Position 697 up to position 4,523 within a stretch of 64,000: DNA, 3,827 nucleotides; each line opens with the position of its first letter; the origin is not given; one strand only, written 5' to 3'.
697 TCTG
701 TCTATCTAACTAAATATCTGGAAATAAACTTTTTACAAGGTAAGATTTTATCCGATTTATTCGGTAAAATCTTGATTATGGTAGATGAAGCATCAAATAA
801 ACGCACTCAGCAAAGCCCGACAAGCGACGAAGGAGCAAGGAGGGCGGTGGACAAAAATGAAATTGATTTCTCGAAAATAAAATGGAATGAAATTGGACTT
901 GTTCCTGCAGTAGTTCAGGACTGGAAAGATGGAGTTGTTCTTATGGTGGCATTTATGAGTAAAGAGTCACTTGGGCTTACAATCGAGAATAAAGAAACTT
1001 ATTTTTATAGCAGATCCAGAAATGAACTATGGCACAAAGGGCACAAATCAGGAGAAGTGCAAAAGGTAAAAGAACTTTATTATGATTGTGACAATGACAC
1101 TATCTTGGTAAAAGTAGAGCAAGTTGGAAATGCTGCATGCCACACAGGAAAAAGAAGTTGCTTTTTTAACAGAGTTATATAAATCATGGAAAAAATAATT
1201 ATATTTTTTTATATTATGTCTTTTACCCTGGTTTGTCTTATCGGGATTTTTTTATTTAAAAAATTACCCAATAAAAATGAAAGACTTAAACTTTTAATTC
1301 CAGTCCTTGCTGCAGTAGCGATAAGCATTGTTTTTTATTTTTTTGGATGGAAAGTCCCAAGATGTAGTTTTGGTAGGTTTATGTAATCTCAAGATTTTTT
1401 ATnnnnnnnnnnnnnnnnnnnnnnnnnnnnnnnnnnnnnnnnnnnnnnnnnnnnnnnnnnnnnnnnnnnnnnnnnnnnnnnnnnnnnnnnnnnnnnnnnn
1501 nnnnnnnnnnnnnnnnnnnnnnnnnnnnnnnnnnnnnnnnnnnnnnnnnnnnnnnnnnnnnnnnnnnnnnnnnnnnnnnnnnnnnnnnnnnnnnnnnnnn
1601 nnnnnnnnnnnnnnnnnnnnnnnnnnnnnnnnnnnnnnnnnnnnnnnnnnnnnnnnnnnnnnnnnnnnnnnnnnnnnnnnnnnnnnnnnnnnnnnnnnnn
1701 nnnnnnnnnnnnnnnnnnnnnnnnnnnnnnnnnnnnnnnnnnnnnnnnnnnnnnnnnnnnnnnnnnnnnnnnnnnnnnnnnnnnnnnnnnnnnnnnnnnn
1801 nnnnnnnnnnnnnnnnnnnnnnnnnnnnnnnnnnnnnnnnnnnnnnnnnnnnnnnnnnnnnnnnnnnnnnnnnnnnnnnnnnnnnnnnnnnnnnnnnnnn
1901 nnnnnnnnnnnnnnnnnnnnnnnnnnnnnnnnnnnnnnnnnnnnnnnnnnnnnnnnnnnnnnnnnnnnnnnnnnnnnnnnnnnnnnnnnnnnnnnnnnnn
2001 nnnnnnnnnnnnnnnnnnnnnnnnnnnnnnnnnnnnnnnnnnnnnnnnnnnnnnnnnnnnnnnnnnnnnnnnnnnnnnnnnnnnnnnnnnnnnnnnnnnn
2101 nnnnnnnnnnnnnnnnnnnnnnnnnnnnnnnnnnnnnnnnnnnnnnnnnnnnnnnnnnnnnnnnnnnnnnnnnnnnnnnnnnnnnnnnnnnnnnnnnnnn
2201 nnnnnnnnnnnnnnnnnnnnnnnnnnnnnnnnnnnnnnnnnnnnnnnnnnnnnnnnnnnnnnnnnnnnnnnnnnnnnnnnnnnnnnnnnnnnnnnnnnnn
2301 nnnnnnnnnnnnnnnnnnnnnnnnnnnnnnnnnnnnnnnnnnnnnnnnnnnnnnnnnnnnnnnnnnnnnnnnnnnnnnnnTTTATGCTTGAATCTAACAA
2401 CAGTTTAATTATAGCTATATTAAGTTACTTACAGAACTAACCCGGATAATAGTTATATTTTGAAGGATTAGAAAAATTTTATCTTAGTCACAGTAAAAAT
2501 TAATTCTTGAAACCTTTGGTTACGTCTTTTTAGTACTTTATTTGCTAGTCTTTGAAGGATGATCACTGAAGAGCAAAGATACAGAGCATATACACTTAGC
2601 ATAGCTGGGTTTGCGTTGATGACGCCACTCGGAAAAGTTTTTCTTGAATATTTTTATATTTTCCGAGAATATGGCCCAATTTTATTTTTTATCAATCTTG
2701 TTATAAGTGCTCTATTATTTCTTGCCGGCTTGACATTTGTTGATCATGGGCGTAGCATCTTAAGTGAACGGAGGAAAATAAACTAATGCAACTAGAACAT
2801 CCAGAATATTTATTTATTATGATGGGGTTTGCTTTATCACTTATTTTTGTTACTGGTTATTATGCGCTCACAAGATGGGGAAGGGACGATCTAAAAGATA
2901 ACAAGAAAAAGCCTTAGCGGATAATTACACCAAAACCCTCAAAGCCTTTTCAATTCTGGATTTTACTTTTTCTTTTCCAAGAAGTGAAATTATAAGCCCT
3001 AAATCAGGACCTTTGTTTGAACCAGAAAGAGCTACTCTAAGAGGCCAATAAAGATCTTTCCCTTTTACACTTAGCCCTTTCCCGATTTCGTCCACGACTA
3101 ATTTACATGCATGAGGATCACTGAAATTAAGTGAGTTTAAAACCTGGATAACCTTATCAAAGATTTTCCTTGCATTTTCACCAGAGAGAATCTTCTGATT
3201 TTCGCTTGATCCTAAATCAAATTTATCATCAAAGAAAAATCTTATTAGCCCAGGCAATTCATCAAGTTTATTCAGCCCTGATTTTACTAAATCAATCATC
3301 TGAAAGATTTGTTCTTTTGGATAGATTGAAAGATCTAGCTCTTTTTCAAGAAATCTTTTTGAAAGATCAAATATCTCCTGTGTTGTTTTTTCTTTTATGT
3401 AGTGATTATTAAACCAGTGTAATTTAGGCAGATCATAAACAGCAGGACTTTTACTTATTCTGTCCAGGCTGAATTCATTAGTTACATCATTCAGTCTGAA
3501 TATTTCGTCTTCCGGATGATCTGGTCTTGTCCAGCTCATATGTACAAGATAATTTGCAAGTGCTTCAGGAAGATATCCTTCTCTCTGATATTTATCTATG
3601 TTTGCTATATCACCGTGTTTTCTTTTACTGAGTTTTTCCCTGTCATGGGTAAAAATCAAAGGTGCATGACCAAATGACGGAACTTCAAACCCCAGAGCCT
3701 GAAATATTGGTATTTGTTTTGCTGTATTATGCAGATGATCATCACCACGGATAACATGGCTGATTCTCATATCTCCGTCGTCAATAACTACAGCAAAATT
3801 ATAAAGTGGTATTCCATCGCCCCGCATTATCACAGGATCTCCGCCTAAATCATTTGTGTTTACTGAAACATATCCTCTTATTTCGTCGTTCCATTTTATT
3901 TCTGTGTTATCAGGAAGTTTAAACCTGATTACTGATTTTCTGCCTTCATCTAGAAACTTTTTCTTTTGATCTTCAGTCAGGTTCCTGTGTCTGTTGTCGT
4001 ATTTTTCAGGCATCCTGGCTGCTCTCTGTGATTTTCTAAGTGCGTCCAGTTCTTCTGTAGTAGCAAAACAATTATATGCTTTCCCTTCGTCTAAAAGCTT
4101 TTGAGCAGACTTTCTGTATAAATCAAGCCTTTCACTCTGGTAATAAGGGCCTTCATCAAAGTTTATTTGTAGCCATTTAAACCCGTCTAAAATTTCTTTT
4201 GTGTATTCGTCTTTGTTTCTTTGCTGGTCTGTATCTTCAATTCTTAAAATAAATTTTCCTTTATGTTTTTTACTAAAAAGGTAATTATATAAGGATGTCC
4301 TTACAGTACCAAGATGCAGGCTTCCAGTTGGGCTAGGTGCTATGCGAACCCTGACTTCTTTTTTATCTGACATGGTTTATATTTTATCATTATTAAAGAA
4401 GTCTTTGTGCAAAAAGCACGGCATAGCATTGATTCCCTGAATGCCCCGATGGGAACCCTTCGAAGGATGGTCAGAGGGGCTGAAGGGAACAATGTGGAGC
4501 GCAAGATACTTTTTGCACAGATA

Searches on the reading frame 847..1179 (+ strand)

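Call 26: search_protein_families(library=pfam, proteins=[window:847-1179:+], max_evalue=0.00001)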
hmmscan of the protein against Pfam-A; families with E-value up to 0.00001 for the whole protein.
window:847-1179:+ (111 aa): 1 family
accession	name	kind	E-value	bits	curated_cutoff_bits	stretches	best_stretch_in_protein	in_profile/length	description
PF01502.23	PRA-CH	-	1.1e-33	115.3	27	1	33-107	1-74/74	Phosphoribosyl-AMP cyclohydrolase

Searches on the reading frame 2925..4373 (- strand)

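Call 50: search_protein_families(library=pfam, proteins=[window:2925-4373:-], max_evalue=0.00001)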
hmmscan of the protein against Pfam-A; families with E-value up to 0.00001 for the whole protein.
window:2925-4373:- (482 aa): 2 families
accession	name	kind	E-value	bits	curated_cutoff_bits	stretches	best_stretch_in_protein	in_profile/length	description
PF00749.27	tRNA-synt_1c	-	1.1e-99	333.8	23.4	1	6-320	1-314/314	tRNA synthetases class I (E and Q), catalytic domain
PF19269.4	Anticodon_2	-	1.8e-23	84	23.6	1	351-478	11-141/141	Anticodon binding domain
